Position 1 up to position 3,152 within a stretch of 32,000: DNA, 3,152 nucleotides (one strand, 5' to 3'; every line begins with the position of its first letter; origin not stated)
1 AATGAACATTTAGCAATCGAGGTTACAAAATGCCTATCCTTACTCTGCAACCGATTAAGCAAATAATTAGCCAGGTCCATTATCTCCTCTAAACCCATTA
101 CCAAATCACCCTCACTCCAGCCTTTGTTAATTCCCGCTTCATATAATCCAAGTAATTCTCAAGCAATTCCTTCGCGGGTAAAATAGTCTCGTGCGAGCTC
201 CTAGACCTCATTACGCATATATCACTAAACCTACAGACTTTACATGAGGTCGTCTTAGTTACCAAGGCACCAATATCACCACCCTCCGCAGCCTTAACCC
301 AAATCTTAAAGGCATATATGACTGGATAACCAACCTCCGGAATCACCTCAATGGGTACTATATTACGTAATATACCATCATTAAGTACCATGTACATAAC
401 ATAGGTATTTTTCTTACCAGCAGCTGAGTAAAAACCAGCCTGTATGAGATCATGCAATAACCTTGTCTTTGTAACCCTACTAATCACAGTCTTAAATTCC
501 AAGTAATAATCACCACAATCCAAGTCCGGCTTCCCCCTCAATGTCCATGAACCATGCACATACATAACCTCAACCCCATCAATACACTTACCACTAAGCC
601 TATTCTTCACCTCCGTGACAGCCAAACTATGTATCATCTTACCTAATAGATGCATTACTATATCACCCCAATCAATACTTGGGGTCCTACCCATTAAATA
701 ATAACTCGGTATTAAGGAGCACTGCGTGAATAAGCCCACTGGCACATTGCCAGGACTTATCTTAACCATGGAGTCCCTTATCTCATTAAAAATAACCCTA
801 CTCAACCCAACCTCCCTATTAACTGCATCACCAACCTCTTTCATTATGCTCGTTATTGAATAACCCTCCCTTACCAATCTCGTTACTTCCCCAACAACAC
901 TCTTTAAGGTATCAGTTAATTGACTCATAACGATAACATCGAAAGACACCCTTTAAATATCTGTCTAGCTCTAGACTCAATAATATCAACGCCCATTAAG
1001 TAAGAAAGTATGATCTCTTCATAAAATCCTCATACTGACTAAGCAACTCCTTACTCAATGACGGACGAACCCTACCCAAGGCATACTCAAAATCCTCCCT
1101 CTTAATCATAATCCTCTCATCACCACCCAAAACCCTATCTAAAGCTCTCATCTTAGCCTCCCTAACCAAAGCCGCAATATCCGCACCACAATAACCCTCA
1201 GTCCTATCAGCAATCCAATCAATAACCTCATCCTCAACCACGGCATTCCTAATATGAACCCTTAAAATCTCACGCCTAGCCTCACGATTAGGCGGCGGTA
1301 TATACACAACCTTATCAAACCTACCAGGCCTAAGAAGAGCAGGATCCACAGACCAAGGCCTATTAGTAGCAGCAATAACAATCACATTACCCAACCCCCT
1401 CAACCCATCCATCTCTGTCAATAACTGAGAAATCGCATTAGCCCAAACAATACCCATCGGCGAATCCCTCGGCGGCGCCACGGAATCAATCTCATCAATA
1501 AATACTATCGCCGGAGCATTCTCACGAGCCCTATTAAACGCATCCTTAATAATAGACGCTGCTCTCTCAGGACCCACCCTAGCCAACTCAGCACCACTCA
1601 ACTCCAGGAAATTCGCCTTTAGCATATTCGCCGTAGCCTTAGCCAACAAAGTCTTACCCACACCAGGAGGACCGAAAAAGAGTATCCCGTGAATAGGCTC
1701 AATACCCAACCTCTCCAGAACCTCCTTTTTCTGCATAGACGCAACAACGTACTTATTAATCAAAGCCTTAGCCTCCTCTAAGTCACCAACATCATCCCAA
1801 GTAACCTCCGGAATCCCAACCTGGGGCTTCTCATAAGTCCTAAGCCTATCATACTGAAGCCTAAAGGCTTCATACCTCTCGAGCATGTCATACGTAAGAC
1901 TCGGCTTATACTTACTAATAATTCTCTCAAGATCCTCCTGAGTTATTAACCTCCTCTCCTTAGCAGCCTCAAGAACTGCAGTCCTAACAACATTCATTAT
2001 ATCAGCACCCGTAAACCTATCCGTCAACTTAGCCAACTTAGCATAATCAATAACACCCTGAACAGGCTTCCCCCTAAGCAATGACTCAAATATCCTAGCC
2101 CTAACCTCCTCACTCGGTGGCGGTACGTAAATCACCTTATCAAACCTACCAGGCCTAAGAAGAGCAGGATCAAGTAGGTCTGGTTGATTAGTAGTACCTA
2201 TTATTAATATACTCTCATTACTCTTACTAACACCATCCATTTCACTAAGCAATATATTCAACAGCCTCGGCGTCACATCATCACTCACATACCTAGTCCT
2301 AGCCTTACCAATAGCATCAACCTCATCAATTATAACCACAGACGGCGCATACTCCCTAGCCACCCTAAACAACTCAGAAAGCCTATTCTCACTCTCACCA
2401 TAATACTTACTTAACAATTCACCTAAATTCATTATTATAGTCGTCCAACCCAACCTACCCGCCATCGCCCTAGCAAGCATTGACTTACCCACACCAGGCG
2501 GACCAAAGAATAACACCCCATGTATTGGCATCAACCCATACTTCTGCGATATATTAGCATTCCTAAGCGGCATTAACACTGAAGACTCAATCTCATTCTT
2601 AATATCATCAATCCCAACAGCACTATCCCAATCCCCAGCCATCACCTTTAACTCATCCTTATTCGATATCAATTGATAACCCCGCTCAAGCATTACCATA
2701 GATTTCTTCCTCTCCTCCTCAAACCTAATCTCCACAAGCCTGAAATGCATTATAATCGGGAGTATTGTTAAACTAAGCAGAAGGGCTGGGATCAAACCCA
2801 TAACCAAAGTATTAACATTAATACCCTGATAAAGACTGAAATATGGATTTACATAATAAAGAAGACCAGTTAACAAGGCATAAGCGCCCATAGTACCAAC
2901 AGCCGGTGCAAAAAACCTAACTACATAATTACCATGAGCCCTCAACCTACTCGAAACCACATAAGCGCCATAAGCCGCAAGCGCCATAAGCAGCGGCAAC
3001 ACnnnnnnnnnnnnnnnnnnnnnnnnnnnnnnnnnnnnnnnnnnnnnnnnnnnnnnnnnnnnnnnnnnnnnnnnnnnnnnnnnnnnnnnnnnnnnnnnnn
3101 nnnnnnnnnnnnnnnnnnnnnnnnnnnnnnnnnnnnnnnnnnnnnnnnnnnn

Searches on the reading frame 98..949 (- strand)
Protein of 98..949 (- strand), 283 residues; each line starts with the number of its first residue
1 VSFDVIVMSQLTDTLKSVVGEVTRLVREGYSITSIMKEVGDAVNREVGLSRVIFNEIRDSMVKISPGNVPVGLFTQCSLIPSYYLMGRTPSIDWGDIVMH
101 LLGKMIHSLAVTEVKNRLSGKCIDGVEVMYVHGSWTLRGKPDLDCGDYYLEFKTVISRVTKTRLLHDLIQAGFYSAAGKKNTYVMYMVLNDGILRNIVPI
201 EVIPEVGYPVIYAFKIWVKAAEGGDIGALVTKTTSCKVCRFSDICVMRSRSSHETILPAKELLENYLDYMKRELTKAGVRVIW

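Call 27: search_protein_families(library=pfam, proteins=[window:98-949:-], max_evalue=0.1)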
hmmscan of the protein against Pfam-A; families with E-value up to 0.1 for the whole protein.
window:98-949:- (283 aa): 0 families

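Call 66: search_protein_families(library=ncbifam, proteins=[window:98-949:-], max_evalue=0.01)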
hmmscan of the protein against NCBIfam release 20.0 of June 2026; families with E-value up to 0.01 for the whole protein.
window:98-949:- (283 aa): 0 families

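Call 72: find_encoding_contigs(protein=window:98-949:-, flank=10000, max_places=4)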
Protein window:98-949:- (283 aa): 1 contig read that carries it; 1 place shown.
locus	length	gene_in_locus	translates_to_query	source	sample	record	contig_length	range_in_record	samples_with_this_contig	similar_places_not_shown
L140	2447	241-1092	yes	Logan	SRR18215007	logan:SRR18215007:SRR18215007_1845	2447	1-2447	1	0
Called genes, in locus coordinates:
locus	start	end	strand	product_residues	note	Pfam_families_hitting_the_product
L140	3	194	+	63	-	?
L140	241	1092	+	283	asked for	-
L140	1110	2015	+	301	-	-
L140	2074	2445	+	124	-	?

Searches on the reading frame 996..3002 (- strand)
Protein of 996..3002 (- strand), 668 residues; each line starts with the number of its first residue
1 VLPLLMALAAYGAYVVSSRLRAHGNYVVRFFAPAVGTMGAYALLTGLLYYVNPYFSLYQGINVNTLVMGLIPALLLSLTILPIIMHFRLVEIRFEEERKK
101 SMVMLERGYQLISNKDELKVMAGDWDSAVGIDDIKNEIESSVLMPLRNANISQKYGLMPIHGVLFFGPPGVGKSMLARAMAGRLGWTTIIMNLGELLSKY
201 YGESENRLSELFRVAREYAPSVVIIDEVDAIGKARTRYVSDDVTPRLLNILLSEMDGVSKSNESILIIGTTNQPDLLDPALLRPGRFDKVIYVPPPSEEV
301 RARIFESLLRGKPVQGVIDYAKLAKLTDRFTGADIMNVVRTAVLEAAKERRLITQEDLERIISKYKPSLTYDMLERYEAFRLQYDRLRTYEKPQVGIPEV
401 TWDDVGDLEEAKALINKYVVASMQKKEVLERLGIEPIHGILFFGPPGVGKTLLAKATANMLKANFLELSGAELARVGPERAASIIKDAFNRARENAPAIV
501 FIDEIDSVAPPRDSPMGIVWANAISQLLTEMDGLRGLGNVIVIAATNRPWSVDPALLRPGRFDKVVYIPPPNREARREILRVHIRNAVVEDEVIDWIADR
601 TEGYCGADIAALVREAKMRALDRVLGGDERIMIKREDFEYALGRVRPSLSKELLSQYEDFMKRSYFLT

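Call 27: search_protein_families(library=pfam, proteins=[window:996-3002:-], max_evalue=0.1)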
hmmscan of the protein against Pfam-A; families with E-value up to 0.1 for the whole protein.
window:996-3002:- (668 aa): 40 families (the best 25 are shown)
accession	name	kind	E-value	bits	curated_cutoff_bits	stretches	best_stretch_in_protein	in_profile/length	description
PF00004.35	AAA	-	6.4e-80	266.5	21.2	2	163-294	1-130/131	ATPase family associated with various cellular activities (AAA)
PF17862.7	AAA_lid_3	-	2.6e-24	84.8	27.2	2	591-625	1-35/45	AAA+ lid domain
PF07724.20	AAA_2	-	6e-12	46.3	27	2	436-517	2-90/166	AAA domain (Cdc48 subfamily)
PF07728.20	AAA_5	-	2.3e-11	44.3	22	2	163-281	2-135/139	AAA domain (dynein-related subfamily)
PF05496.18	RuvB_N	-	1.3e-10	41.7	27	2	435-508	31-96/159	Holliday junction DNA helicase RuvB P-loop domain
PF13401.12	AAA_22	-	2.7e-10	41.1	27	0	440-463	8-31/130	AAA domain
PF01078.27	Mg_chelatase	-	1.7e-09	37.9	20.3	2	432-462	17-47/207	Magnesium chelatase, subunit ChlI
PF13671.12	AAA_33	-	1.8e-08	35.2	27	2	163-213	2-50/143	AAA domain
PF13173.12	AAA_14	-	2.9e-08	34.2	27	1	441-508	6-74/129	AAA domain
PF13191.12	AAA_16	-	1.1e-07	33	32.6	0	162-184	26-48/167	AAA ATPase domain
PF01695.23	IstB_IS21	-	6.8e-07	29.5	24.1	1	163-228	95-162/238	IstB-like ATP binding protein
PF09336.16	Vps4_C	-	7.5e-07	29.5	21.3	1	633-662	29-58/61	Vps4 C terminal oligomerisation domain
PF13521.12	AAA_28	-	1.2e-06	29.2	27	1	163-189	2-28/164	AAA domain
PF20720.3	nSTAND3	-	1.4e-06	28.5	27.2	1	440-504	20-73/155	Novel STAND NTPase 3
PF00910.28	RNA_helicase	-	2.4e-06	28.4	21.5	0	163-187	1-25/105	RNA helicase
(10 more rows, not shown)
